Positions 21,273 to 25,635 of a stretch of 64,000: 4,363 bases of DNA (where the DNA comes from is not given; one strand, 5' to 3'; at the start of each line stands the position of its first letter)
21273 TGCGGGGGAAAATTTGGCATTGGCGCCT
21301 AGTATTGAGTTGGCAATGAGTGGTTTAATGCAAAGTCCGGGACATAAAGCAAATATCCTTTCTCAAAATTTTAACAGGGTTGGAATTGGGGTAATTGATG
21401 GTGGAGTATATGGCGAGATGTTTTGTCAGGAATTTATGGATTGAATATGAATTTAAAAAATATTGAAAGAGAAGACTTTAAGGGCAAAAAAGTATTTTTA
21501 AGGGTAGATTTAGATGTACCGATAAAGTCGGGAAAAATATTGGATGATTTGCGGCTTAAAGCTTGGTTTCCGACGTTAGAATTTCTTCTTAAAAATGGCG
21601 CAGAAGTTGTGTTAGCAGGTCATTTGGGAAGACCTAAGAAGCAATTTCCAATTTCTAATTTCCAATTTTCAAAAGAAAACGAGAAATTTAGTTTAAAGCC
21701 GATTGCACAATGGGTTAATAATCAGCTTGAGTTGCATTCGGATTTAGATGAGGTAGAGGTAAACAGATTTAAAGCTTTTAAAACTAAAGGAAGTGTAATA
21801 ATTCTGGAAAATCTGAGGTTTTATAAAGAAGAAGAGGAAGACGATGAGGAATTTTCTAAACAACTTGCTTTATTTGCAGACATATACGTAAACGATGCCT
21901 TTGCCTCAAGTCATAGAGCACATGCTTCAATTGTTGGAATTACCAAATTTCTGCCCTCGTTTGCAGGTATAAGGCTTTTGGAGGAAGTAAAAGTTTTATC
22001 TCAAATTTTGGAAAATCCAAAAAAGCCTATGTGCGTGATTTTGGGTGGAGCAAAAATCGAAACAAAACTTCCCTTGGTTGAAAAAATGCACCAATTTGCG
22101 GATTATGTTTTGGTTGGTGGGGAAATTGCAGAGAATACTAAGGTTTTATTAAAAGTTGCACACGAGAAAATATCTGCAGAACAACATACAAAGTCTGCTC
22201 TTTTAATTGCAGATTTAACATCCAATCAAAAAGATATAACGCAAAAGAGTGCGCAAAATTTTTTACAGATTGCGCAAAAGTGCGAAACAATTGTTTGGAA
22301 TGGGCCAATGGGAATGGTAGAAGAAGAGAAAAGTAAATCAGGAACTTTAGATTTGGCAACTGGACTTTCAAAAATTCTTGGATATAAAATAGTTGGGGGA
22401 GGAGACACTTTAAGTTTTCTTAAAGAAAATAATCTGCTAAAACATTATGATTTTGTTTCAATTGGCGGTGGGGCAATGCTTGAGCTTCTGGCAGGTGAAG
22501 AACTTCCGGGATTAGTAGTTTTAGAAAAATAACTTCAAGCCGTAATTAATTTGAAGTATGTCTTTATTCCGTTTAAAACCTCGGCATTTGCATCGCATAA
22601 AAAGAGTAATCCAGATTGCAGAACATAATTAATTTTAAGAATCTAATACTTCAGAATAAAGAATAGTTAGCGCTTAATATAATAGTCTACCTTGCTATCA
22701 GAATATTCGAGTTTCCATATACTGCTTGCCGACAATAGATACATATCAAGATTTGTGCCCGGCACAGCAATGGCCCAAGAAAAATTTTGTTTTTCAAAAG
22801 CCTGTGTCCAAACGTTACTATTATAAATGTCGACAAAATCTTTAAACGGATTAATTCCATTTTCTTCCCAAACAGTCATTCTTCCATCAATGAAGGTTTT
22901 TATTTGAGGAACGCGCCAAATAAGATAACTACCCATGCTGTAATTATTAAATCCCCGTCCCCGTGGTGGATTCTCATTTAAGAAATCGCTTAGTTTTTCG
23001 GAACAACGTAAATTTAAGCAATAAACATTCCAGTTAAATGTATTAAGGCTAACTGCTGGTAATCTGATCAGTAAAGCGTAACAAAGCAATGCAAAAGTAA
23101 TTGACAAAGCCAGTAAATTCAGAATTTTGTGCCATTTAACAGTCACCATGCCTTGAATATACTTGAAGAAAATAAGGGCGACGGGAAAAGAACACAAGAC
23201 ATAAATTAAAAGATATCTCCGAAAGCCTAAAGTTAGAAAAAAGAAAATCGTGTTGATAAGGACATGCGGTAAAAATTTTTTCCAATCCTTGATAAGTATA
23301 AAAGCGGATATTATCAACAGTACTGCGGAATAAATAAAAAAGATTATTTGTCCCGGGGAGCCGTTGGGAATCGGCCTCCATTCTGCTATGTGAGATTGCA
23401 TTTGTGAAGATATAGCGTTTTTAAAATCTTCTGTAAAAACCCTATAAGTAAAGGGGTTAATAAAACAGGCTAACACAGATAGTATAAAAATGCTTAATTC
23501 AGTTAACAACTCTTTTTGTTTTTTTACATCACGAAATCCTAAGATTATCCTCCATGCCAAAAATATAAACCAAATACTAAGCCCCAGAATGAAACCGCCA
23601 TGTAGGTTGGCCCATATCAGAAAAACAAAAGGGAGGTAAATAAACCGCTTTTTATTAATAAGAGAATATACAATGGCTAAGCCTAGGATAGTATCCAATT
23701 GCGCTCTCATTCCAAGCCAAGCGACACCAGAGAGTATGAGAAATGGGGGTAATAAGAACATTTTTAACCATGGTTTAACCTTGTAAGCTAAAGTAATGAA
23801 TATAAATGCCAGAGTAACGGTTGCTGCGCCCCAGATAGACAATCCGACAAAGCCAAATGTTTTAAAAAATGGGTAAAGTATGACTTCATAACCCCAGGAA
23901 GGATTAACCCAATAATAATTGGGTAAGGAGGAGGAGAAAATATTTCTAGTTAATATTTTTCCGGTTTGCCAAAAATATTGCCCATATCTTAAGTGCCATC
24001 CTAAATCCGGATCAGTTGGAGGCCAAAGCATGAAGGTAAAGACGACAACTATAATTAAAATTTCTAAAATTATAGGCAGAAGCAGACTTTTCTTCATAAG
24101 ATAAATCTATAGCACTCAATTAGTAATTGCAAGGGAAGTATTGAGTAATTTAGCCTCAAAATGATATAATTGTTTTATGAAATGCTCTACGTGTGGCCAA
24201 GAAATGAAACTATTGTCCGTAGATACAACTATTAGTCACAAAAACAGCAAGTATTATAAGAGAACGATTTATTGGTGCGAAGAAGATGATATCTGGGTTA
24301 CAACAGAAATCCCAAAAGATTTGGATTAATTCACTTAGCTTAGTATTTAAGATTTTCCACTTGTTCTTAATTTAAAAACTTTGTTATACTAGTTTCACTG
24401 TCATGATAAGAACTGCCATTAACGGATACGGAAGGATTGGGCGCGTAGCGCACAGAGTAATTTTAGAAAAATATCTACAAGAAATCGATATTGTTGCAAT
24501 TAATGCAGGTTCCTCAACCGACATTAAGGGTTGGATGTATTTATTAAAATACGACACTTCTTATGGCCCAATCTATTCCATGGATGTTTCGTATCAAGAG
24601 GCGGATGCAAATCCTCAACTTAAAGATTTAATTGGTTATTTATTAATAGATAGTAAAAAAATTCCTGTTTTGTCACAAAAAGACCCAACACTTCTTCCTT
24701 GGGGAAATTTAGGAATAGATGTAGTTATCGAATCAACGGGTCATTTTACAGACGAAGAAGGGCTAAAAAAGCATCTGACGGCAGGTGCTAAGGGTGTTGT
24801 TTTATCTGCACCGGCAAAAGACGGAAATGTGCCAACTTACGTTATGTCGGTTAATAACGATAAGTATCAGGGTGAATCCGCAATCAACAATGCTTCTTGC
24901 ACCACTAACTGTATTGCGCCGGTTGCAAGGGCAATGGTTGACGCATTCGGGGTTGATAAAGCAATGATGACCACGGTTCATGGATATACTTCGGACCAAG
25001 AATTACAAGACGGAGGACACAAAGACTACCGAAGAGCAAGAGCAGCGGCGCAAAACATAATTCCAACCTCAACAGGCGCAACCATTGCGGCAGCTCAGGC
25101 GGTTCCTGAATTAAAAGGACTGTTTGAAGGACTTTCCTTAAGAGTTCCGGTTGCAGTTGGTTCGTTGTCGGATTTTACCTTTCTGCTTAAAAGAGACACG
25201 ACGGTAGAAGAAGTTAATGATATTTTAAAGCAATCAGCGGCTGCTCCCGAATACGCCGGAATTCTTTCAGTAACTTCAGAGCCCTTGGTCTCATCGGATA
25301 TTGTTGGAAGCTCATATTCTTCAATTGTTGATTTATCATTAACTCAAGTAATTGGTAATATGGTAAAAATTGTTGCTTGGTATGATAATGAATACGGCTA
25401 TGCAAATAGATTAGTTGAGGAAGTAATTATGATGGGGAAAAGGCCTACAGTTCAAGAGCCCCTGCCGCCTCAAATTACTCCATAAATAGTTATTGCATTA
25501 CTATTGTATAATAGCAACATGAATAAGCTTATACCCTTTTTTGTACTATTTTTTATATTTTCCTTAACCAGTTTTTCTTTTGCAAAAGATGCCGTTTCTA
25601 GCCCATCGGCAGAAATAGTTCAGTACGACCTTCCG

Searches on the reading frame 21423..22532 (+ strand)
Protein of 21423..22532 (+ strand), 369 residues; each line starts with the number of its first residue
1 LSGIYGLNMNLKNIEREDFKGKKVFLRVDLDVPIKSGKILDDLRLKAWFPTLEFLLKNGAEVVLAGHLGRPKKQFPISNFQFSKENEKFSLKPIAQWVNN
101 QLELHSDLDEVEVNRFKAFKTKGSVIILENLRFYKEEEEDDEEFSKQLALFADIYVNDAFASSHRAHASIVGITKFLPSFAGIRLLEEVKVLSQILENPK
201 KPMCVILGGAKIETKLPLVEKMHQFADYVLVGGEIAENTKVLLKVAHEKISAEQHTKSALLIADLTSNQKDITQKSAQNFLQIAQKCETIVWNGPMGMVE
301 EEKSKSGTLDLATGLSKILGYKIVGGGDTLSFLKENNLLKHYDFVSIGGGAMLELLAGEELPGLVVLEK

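Call 107: search_protein_families(library=pfam, proteins=[window:21423-22532:+], max_evalue=0.001)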
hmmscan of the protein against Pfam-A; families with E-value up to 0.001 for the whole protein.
window:21423-22532:+ (369 aa): 1 family
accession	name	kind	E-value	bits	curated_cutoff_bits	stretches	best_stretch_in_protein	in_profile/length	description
PF00162.24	PGK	-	4.5e-94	316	27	2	16-240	3-221/379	Phosphoglycerate kinase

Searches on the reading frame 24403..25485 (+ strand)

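Call 106: search_protein_families(library=pfam, proteins=[window:24403-25485:+], max_evalue=0.00001)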
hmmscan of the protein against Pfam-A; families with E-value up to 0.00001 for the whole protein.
window:24403-25485:+ (360 aa): 2 families
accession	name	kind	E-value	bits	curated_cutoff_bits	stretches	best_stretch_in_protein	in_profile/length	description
PF02800.25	Gp_dh_C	-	2.7e-52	177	24.4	1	171-327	1-158/158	Glyceraldehyde 3-phosphate dehydrogenase, C-terminal domain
PF00044.30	Gp_dh_N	-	3.2e-25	88.8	31.7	1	3-117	2-100/101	Glyceraldehyde 3-phosphate dehydrogenase, NAD binding domain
